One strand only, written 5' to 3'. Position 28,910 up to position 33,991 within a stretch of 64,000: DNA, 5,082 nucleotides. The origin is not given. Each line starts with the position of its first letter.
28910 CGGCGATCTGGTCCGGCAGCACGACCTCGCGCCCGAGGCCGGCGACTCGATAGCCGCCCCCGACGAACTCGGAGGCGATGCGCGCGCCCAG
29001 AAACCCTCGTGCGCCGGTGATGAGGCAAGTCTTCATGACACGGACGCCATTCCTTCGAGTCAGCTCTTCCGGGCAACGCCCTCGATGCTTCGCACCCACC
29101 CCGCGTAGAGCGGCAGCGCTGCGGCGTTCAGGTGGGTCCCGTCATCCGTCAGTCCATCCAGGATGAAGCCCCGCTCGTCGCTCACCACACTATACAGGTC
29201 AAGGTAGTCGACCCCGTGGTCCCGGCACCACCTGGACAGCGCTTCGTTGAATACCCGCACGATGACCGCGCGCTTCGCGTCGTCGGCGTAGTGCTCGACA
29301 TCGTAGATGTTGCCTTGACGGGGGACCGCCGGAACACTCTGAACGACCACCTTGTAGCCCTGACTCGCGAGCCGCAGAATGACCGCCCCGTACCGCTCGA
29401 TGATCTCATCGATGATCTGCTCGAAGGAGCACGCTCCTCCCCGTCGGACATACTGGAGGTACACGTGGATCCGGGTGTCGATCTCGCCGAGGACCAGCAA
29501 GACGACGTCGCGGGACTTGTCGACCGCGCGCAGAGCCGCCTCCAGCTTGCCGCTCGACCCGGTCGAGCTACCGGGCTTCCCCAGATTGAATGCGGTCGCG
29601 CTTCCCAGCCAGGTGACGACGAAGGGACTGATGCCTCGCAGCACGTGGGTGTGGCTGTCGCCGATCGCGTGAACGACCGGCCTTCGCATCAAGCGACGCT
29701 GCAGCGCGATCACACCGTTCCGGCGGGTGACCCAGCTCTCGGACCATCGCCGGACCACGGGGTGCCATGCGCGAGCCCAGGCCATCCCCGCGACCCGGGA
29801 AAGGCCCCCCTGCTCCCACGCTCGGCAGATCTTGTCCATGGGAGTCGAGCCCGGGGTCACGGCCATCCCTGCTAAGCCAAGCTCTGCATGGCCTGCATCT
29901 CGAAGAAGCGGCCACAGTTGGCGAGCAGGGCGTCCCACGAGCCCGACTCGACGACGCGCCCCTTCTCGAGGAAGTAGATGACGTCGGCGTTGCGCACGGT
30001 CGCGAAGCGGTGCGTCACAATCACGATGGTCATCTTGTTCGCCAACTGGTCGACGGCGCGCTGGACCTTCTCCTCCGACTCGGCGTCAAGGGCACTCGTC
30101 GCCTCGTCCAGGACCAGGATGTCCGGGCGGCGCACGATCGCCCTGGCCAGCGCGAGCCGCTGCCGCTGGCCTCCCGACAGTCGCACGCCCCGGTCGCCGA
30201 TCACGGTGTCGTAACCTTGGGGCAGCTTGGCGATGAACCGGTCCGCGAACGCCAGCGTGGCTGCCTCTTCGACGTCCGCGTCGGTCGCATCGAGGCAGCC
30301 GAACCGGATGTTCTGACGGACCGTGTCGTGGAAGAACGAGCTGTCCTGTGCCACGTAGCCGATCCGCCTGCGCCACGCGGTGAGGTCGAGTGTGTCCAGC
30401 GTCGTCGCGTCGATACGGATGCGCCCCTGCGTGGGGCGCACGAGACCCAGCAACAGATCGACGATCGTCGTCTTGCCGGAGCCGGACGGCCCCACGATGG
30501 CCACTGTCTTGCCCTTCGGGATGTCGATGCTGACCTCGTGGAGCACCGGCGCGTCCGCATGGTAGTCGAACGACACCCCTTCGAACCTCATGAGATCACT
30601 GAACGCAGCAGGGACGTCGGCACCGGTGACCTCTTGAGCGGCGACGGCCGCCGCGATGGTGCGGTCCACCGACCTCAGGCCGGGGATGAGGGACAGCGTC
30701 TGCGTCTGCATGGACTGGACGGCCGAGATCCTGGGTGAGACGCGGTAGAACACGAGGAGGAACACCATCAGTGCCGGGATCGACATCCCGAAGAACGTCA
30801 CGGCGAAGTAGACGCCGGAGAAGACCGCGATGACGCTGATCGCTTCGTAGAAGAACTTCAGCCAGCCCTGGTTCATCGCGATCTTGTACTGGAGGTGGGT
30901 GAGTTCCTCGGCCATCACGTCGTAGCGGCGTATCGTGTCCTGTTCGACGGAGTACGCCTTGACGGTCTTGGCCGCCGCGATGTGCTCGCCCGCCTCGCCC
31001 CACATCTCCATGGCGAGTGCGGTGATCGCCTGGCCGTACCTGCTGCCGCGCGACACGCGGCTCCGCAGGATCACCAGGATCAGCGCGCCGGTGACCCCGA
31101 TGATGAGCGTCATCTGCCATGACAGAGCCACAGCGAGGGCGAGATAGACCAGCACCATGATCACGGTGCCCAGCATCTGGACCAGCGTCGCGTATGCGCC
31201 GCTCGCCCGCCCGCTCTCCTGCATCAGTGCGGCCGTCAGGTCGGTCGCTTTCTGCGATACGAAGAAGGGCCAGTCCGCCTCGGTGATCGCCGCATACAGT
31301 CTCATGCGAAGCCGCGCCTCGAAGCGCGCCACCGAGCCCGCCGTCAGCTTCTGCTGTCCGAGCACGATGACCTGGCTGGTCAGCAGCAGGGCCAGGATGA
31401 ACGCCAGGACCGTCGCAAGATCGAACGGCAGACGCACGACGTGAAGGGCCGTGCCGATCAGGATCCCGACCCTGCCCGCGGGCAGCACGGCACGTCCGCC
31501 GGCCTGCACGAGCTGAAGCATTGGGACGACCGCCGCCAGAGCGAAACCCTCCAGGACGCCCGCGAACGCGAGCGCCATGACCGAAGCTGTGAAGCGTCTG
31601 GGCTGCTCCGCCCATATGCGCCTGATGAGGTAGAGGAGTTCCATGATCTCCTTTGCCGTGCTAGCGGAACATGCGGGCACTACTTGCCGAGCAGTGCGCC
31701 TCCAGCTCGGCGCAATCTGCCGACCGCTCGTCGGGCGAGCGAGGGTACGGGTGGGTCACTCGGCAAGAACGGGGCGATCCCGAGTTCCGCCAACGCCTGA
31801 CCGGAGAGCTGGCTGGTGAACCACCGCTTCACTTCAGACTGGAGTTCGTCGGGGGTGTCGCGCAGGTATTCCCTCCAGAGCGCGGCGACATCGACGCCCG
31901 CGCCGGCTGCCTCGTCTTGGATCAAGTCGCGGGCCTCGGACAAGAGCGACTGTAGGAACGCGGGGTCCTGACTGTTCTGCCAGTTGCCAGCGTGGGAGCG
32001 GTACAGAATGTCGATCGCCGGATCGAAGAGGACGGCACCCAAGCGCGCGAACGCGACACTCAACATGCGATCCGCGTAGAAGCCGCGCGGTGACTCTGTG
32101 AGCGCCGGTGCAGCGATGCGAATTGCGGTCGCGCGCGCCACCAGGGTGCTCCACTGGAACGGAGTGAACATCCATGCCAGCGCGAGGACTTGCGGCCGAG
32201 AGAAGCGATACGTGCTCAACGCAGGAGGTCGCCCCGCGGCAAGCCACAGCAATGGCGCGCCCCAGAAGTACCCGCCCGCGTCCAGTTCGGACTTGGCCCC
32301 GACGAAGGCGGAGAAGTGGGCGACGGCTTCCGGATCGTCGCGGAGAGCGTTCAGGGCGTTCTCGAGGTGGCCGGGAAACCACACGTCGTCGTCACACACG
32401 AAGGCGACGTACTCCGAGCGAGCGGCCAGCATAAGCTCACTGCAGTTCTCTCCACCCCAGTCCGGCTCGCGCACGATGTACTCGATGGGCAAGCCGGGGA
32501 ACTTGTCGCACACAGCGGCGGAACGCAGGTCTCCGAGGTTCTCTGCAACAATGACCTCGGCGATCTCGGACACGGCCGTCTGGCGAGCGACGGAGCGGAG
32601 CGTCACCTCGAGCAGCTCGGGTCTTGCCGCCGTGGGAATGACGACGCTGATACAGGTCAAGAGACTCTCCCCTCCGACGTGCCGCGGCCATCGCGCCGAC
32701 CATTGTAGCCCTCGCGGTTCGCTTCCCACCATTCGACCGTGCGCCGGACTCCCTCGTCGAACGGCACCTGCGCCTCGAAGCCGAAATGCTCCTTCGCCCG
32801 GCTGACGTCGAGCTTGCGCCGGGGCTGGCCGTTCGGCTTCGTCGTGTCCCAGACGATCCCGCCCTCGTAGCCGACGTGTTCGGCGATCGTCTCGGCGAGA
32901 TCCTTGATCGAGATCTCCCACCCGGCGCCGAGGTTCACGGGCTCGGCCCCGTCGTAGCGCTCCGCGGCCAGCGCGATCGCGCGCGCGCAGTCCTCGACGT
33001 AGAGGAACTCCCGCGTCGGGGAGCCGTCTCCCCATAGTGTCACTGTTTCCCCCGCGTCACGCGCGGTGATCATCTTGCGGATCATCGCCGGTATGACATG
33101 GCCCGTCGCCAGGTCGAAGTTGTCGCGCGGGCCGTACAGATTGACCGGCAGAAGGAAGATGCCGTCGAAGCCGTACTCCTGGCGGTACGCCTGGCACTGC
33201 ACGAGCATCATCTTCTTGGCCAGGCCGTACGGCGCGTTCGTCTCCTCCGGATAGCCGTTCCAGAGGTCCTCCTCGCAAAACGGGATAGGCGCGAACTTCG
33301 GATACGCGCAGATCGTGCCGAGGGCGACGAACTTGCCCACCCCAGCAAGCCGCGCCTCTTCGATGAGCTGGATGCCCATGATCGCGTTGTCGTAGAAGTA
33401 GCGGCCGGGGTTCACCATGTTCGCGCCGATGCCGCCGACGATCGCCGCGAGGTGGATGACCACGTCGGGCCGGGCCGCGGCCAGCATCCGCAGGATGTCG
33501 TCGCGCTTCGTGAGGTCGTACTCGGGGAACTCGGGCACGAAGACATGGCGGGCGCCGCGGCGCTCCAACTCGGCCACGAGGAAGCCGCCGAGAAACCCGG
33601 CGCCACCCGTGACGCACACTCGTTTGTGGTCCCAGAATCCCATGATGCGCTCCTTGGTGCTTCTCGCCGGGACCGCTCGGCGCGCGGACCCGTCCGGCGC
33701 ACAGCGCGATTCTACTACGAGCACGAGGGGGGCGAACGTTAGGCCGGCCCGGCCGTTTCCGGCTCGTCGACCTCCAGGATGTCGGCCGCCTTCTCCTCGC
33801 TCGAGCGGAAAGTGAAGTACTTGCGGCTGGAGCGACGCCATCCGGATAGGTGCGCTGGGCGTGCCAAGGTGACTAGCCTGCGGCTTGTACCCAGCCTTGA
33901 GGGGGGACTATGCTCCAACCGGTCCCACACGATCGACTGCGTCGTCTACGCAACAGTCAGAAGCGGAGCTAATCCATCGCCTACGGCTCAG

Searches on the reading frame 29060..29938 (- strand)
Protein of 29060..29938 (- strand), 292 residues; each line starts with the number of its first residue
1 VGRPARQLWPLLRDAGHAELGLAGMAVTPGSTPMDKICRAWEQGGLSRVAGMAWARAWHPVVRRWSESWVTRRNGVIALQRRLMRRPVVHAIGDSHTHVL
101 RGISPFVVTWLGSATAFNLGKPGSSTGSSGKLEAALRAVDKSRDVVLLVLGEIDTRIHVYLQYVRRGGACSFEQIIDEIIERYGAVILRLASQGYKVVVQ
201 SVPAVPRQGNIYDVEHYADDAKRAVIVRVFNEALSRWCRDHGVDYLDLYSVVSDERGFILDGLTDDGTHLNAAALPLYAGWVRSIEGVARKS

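Call 82: search_protein_families(library=pfam, proteins=[window:29060-29938:-], max_evalue=0.05)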
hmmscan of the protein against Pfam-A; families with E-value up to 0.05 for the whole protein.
window:29060-29938:- (292 aa): 2 families
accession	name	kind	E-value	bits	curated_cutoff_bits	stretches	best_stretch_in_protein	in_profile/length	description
PF13472.12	Lipase_GDSL_2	-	9.2e-14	52.8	32.9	1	91-273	1-174/178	GDSL-like Lipase/Acylhydrolase family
PF13438.11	DUF4113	-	0.024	15.1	24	0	174-196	5-27/51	Domain of unknown function (DUF4113)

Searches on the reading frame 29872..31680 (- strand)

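Call 12: search_protein_families(library=pfam, proteins=[window:29872-31680:-], max_evalue=0.00001)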
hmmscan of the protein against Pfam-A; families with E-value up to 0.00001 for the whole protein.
window:29872-31680:- (602 aa): 3 families
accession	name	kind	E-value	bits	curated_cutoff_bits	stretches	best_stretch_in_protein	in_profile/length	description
PF00005.33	ABC_tran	-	8e-35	120.9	25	1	380-529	1-137/137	ABC transporter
PF00664.28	ABC_membrane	-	2.8e-15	57.2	28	1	87-309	39-265/274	ABC transporter transmembrane region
PF02463.25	SMC_N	-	3.9e-10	40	40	1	500-571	136-211/220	RecF/RecN/SMC N terminal domain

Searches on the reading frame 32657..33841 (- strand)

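Call 12: search_protein_families(library=pfam, proteins=[window:32657-33841:-], max_evalue=0.00001)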
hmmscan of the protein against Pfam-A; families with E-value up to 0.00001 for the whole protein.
window:32657-33841:- (394 aa): 4 families
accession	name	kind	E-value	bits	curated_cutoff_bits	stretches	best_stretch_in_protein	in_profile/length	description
PF01370.27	Epimerase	-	2.3e-57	194.6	20.9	1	75-305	1-240/240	NAD dependent epimerase/dehydratase family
PF16363.11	GDP_Man_Dehyd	-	1.4e-27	97.5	27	1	105-368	56-332/332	GDP-mannose 4,6 dehydratase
PF04321.23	RmlD_sub_bind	-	3.9e-06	26.6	27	1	74-133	2-60/287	RmlD substrate binding domain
PF02719.21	Polysacc_synt_2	-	6.8e-06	25.9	20.2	0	205-326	138-250/293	Polysaccharide biosynthesis protein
